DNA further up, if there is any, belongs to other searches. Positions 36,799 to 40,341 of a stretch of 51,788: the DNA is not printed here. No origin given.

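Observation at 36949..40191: Single-HKD PLD nuclease fused to the N-terminus of an SNF2-type motor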

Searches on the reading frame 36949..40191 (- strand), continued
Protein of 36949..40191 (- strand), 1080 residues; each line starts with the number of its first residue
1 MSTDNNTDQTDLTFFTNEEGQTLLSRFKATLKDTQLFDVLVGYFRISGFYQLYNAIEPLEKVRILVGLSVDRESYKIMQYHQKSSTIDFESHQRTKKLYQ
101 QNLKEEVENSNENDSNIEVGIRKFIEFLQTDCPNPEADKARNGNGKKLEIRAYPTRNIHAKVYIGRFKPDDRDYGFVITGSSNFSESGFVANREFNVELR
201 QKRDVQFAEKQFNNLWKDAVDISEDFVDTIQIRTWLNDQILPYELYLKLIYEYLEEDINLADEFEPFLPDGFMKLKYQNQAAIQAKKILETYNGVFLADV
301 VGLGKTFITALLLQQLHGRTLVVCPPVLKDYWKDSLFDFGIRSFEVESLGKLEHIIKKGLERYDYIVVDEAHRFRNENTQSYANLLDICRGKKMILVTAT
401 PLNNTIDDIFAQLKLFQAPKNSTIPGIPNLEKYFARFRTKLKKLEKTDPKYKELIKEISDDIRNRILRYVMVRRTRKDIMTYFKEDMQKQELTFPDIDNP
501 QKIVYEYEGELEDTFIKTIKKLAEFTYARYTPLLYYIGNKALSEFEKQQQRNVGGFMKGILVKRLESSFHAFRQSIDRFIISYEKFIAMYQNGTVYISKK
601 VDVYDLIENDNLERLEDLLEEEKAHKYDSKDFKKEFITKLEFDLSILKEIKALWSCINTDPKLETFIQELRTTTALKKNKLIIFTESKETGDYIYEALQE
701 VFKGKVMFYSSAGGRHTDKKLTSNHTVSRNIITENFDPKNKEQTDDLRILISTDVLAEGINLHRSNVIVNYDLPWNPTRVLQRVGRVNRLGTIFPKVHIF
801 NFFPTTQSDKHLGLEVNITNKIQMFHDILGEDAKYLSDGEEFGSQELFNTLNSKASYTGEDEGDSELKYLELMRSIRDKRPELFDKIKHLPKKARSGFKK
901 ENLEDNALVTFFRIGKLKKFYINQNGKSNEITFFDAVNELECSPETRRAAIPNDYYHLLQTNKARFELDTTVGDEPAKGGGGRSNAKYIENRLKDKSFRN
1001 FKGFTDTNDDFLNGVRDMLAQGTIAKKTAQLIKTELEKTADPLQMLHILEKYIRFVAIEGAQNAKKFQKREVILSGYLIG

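Call 25: search_protein_families(library=pfam, proteins=[L001:16572-18425:+, L001:18382-19917:+, L001:9708-9998:+, L011:12417-14393:+, L011:14386-15636:+, L037:16820-18217:+, L001:20244-21131:+, L001:21134-22009:+], max_evalue=0.001)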
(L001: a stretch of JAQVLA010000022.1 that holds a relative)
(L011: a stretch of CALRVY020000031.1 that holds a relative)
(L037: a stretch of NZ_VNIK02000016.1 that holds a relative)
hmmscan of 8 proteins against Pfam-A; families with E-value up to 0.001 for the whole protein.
L001:16572-18425:+ (617 aa): 2 families
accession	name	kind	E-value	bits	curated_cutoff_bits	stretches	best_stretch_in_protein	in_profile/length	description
PF03235.19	GmrSD_N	-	3.4e-32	112.6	33.2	1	15-231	1-198/199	GmrSD restriction endonuclease, N-terminal domain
PF07510.16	GmrSD_C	-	9.6e-11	42.2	23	1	458-557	22-113/138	GmrSD restriction endonucleases, C-terminal domain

L001:18382-19917:+ (511 aa): 4 families
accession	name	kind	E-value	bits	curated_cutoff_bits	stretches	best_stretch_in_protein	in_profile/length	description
PF02463.25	SMC_N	-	1.1e-12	48.4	40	1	14-352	2-206/220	RecF/RecN/SMC N terminal domain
PF13304.12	AAA_21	-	3.5e-06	27.8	27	1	39-342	3-297/304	AAA domain, putative AbiEii toxin, Type IV TA system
PF13476.12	AAA_23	-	4.3e-06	27.9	27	1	16-215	1-173/201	AAA domain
PF13175.12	AAA_15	-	1.5e-05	25.3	32.1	1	12-243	1-150/374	AAA ATPase domain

L001:9708-9998:+ (96 aa): 4 families
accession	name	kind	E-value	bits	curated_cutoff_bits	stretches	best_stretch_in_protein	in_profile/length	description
PF13560.12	HTH_31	-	1.3e-09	38.7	27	1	4-62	2-61/64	Helix-turn-helix domain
PF01381.28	HTH_3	-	4.6e-09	36.6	23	1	8-58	1-51/55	Helix-turn-helix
PF12844.13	HTH_19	-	2.7e-07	30.8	30.2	1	5-59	1-55/64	Helix-turn-helix domain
PF13413.12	HTH_25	-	3e-06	27.4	24.6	1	7-60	1-60/62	Helix-turn-helix domain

L011:12417-14393:+ (658 aa): 9 families
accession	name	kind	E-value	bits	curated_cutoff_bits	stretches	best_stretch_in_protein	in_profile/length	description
PF07728.20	AAA_5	-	5.2e-21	75.6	22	1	390-569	1-139/139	AAA domain (dynein-related subfamily)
PF00004.35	AAA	-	4.9e-08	33.9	21.2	1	391-570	1-124/131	ATPase family associated with various cellular activities (AAA)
PF13401.12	AAA_22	-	1.5e-06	29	27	1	390-515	7-104/130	AAA domain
PF13245.12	AAA_19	-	1.5e-06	28.8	25.1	1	384-520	7-115/134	AAA domain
PF13191.12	AAA_16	-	1.2e-05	26.3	32.6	1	387-508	23-146/167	AAA ATPase domain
PF20720.3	nSTAND3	-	3.6e-05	23.9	27.2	1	385-426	14-54/155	Novel STAND NTPase 3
PF04851.21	ResIII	-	7.5e-05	23.1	22.5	1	373-507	4-138/164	Type III restriction enzyme, res subunit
PF01078.27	Mg_chelatase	-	0.00035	20.5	20.3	1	384-427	18-61/207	Magnesium chelatase, subunit ChlI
PF05496.18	RuvB_N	-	0.00085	19.6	27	0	368-415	10-60/159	Holliday junction DNA helicase RuvB P-loop domain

L011:14386-15636:+ (416 aa): 1 family
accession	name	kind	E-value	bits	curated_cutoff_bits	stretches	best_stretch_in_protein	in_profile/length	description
PF10117.15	McrBC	-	4.6e-30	105.1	23.9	1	58-352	15-305/318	McrBC 5-methylcytosine restriction system component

L037:16820-18217:+ (465 aa): 3 families
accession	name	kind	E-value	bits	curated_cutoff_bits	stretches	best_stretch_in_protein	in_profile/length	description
PF03235.19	GmrSD_N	-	1.2e-16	61.9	33.2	1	22-166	6-143/199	GmrSD restriction endonuclease, N-terminal domain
PF01844.29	HNH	-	1.2e-06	29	21.4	1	410-462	1-46/47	HNH endonuclease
PF14279.12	HNH_5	-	0.00011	22.5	27.5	1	429-464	12-47/56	HNH endonuclease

L001:20244-21131:+ (295 aa): 1 family
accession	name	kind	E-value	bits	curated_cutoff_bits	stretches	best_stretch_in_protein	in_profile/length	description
PF12183.14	NotI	-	6.8e-51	173.3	22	1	27-234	8-233/238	Restriction endonuclease NotI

L001:21134-22009:+ (291 aa): 1 family
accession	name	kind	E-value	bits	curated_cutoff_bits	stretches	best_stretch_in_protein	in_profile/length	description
PF02086.21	MethyltransfD12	-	3.5e-11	43.7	22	1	33-261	1-242/253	D12 class N6 adenine-specific DNA methyltransferase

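Call 27: search_protein_families(library=padloc, proteins=[L005:16729-18231:+, L018:16734-18593:+, L001:9708-9998:+], max_evalue=0.001)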
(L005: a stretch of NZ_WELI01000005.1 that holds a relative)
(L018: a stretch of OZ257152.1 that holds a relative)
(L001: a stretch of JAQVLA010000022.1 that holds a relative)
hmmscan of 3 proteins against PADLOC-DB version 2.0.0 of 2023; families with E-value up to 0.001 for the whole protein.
L005:16729-18231:+ (500 aa): 26 families (the best 25 are shown)
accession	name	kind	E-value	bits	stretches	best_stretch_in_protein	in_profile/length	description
PDLC04135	mad3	-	3.8e-15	54.3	1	2-333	1-323/374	mads_3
PDLC03859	LmuB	-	1.7e-10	38.7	2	181-343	460-592/611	-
PDLC03865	LmuB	-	6.1e-08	29.3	1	1-233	1-254/1007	-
PDLC00268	PtuA1|PtuA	-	1.2e-06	26.2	1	3-210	5-214/411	AAA ATPase domain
PDLC02980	AriA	-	2.3e-06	25.8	1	28-331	3-297/304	-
PDLC00271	PtuA1|PtuA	-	1.4e-05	22.8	1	1-100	1-102/421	AAA ATPase domain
PDLC00279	PtuA1|PtuA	-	1.4e-05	22.4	1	1-108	4-109/416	AAA ATPase domain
PDLC02979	AriA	-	1.5e-05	22.9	1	1-221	1-229/373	-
PDLC04893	PDC-S06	-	3e-05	20.6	1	23-82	96-153/862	-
PDLC02750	PbeC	-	4.9e-05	20.1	1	1-97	1-97/629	PbeC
PDLC02730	PbeC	-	8.6e-05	19.5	1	1-68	1-72/651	PbeC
PDLC00269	PtuA1|PtuA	-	9.2e-05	19.9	1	1-91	1-98/446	AAA ATPase domain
PDLC02722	PbeC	-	9.5e-05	19.2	1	1-100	1-100/643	PbeC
PDLC00299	PtuA1|PtuA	-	0.0001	19.4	1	2-54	54-105/535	AAA ATPase domain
PDLC02714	PbeC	-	0.0001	19.3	1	1-54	1-58/651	PbeC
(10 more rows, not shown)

L018:16734-18593:+ (619 aa): 28 families (the best 25 are shown)
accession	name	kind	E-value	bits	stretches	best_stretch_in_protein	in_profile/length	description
PDLC02979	AriA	-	1.9e-12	45.7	1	1-129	1-143/373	-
PDLC04135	mad3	-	7e-09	33.7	1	2-80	1-84/374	mads_3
PDLC03865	LmuB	-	1.3e-08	31.6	1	1-83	1-108/1007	-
PDLC03859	LmuB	-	6.1e-08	30.3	1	1-125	3-122/611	-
PDLC00268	PtuA1|PtuA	-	9e-07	26.6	1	3-63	5-64/411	AAA ATPase domain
PDLC00090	GajA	-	1.2e-06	25.6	1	1-54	1-54/659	AAA ATPase domain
PDLC03861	LmuB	-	7.5e-06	22.2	1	2-47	209-253/1213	-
PDLC04897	PDC-S06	-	2.6e-05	21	1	4-51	3-50/727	-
PDLC04176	HEC-01A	-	3.5e-05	21.3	1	1-65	1-63/371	-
PDLC03878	NsnB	-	4.4e-05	21.4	1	3-102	2-88/345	-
PDLC00091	GajA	-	5.4e-05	20.2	1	1-63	1-63/627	AAA ATPase domain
PDLC02915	ATPase-Toprim_I-B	-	5.5e-05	20.1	1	1-102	1-97/623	-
PDLC04886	PDC-S06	-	5.5e-05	20.1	1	3-59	2-60/727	-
PDLC00271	PtuA1|PtuA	-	6.6e-05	20.6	1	1-67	1-66/421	AAA ATPase domain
PDLC00066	GajA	-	6.7e-05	19.6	1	1-121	1-125/567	AAA ATPase domain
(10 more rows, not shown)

L001:9708-9998:+ (96 aa): 4 families
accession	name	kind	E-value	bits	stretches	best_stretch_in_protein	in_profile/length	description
PDLC02926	HTH_VI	-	3.7e-09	34.7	1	4-58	2-56/92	-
PDLC04142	capH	-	4.4e-06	25.7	1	1-57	4-60/103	capH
PDLC03953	RmrA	-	6.9e-06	23.5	1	2-57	4-59/373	-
PDLC03665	Control_protein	-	4.5e-05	21.6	1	4-62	9-68/77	control protein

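Call 28: search_protein_families(library=ncbifam, proteins=[L005:16729-18231:+, L018:16734-18593:+, L001:9708-9998:+], max_evalue=0.001)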
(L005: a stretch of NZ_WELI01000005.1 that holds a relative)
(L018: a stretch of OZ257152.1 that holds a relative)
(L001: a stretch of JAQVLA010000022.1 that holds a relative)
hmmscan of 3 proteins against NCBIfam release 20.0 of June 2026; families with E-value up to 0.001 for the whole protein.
L005:16729-18231:+ (500 aa): 2 families
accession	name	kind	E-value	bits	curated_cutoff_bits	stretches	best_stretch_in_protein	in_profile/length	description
TIGR00611.2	recf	equivalog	1.9e-06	27.3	172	0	282-331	289-338/339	DNA replication/repair protein RecF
NF003034.1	PRK03918.1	equivalog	0.00099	17.2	700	1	1-81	1-79/878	DNA double-strand break repair ATPase Rad50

L018:16734-18593:+ (619 aa): 1 family
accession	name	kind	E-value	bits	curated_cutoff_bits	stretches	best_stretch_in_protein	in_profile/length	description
TIGR00611.2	recf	equivalog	2.6e-05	23.6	172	0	3-44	1-41/339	DNA replication/repair protein RecF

L001:9708-9998:+ (96 aa): 3 families
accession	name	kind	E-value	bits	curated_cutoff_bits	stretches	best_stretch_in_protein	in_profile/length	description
TIGR00270.2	TIGR00270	equivalog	5e-05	23.2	110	1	3-58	75-130/159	multiprotein bridging factor aMBF1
NF041677.1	trans_regClgR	equivalog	0.00011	22.2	170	1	4-59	9-64/113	transcriptional regulator ClgR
NF041951.1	phage_RstR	subfamily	0.00089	19.5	80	0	3-58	2-57/108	RstR family transcriptional repressor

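Call 51: search_dna_similar(query=window:36949-40191:-, collection=plasmids, mode=protein, max_rows=15, max_evalue=1e-20)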
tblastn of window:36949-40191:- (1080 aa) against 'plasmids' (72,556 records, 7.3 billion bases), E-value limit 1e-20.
Records with a match: 119; places in all: 125; records where one place covers at least 80% of the query: 6.
Best place of each record, by identity: <60% 119.
By first word of the organism name: Bacillus 15; Enterococcus 11; Acinetobacter 10; Synechocystis 6; Rhodococcus 4; Nostoc 4; Halorussus 4; Halorubrum 3; Paenarthrobacter 3; Haloarcula 3; and 44 more.
By predicted mobility (MOB-suite, as given by PLSDB): non-mobilizable 88; conjugative 20; mobilizable 11.
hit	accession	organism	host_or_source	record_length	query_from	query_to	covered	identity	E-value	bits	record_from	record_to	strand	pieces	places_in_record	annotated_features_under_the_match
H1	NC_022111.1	Prevotella sp. oral taxon 299 str. F0039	Homo sapiens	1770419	14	1052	96%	32.5%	2e-137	466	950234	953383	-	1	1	none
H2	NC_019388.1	Thermus oshimai JL-2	-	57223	61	992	86%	29.3%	8e-92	331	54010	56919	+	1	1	helicase-related protein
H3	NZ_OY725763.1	Parabacteroides distasonis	-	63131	13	897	82%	30.7%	9e-99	352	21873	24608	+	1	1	SNF2-related protein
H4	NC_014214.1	Allomeiothermus silvanus DSM 9946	hot spring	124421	61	1002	87%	27.8%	6e-82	301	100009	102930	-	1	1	helicase-related protein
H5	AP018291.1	Calothrix sp. NIES-4105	-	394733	37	874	78%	28.3%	2e-59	231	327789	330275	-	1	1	putative helicase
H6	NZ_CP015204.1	Rhodococcus sp. 008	Skate,bacterial culture,renal tissue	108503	21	945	86%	25.5%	4e-52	209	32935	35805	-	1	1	helicase-related protein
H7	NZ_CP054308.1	Synechocystis sp. PCC 7338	cell culture,Tidal pool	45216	23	891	76%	28.5%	4e-33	260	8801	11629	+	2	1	helicase-related protein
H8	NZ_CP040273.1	Nostoc sp. C052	Blasia pusilla,pure culture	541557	36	914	81%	26.3%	4e-51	206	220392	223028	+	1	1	helicase-related protein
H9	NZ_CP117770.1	Nostoc sp. UHCC 0926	whole organism,lichen surface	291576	36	874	78%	27.4%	1e-54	216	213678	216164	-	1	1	helicase-related protein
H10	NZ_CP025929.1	Microcystis aeruginosa NIES-2481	cell culture,freshwater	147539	15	874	80%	26.2%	2e-53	213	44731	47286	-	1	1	helicase-related protein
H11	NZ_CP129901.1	Rhodococcus ruber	soil,bacterial genome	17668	148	961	75%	27.5%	4e-53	212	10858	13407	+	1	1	helicase-related protein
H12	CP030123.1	Brasilonema octagenarum UFV-E1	Eucalyptus grandis,mixed culture,leaves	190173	37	874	78%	26.7%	3e-50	202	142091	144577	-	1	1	helicase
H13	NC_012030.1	Halorubrum lacusprofundi ATCC 49239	-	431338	40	899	80%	25.7%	1e-62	241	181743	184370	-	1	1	helicase-related protein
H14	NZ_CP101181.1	Paenarthrobacter ureafaciens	mixed culture,soil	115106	37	842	75%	26.4%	1e-45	187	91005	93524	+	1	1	helicase-related protein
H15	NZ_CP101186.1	Paenarthrobacter ureafaciens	mixed culture,soil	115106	37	842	75%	26.4%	1e-45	187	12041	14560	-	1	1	helicase-related protein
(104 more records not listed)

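Call 52: search_dna_similar(query=window:36949-40191:-, collection=phages, mode=protein, max_rows=10, max_evalue=1e-20)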
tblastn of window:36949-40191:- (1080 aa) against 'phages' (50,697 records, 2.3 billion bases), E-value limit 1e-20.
Records with a match: 3; places in all: 3; records where one place covers at least 80% of the query: 0.
Best place of each record, by identity: <60% 3.
By first word of the organism name: Bacteriophage 2; Erysipelothrix 1.
By host as written in the record: - 2; Erysipelothrix rhusiopathiae ZJ 1.
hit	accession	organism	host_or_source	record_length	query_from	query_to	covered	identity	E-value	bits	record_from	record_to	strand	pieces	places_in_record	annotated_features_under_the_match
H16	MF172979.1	Erysipelothrix phage phi1605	Erysipelothrix rhusiopathiae ZJ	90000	266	832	53%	27.8%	8e-38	161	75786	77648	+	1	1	DEAD/DEAH box helicase-like protein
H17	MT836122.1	Bacteriophage sp.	human fecal samples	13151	277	823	51%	26.5%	7e-34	148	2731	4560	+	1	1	record has no annotation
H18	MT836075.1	Bacteriophage sp.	human fecal samples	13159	273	824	51%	26.2%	2e-34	149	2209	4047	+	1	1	record has no annotation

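Call 53: get_annotated_region(hit=H3, flank=7000)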
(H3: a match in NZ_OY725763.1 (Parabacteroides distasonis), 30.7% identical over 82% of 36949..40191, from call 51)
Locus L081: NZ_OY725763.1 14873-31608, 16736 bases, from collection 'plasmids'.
description: Parabacteroides distasonis strain Parabacteroides distasonis TSDC17.2-1.1 plasmid 18, complete sequence
organism: Parabacteroides distasonis (NCBI taxid 823)
taxonomy: Bacteria; Bacteroidota; Bacteroidia; Bacteroidales; Tannerellaceae; Parabacteroides; Parabacteroides distasonis
host: -; source: -; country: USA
typing (MOB-suite, as given by PLSDB): non-mobilizable
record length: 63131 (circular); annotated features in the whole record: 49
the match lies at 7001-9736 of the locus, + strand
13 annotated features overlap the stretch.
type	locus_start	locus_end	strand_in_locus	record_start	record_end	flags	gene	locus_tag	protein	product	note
CDS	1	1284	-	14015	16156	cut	-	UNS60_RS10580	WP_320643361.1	TonB-dependent receptor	-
CDS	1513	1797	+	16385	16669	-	-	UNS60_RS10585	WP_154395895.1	hypothetical protein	-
CDS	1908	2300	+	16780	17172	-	-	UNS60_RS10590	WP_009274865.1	transcriptional repressor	GO:0006355 - regulation of DNA-templated transcription [Evidence IEA]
CDS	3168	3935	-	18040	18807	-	-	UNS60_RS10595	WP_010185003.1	metallophosphoesterase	-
CDS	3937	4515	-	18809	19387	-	-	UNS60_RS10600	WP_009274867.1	metallophosphoesterase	-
CDS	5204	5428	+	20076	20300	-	-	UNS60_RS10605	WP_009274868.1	helix-turn-helix transcriptional regulator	-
CDS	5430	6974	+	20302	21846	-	-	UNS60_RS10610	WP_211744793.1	RNA-binding domain-containing protein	-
CDS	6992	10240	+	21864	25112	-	-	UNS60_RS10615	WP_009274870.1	SNF2-related protein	-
CDS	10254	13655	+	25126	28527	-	-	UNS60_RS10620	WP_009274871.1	N-6 DNA methylase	GO:0006304 - DNA modification [Evidence IEA]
CDS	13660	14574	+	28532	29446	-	-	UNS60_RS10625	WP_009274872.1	hypothetical protein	-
CDS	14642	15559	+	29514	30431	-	-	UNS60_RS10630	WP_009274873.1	toll/interleukin-1 receptor domain-containing protein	GO:0007165 - signal transduction [Evidence IEA]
CDS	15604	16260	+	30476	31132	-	-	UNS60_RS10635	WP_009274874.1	hypothetical protein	-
CDS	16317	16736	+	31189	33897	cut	-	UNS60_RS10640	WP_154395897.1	AAA domain-containing protein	-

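Call 54: get_annotated_region(hit=H2, flank=7000)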
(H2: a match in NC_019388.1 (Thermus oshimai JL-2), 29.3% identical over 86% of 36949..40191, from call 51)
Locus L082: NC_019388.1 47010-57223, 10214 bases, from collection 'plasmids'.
description: Thermus oshimai JL-2 plasmid pTHEOS02, complete sequence
organism: Thermus oshimai JL-2 (NCBI taxid 751945)
taxonomy: Bacteria; Deinococcota; Deinococci; Thermales; Thermaceae; Thermus; Thermus oshimai; Thermus oshimai JL-2
host: -; source: -; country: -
typing (MOB-suite, as given by PLSDB): non-mobilizable; replicon rep_cluster_1113,rep_cluster_1779
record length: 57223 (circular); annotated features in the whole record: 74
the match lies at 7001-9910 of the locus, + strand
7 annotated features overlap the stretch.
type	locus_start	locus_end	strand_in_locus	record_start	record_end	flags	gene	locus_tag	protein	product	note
CDS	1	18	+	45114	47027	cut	-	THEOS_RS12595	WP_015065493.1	S8 family serine peptidase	GO:0006508 - proteolysis [Evidence IEA]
CDS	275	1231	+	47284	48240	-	-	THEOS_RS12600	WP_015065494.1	tyrosine-type recombinase/integrase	GO:0015074 - DNA integration [Evidence IEA]; GO:0006310 - DNA recombination [Evidence IEA]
CDS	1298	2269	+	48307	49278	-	-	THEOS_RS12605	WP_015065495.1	AAA family ATPase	-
CDS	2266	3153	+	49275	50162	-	-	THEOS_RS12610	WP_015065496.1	ParB/RepB/Spo0J family partition protein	GO:0007059 - chromosome segregation [Evidence IEA]; GO:0000910 - cytokinesis [Evidence IEA]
CDS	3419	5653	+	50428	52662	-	-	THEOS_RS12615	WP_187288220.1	DNA methyltransferase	-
CDS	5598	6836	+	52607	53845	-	-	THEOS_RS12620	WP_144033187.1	hypothetical protein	-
CDS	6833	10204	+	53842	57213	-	-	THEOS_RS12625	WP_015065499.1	helicase-related protein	-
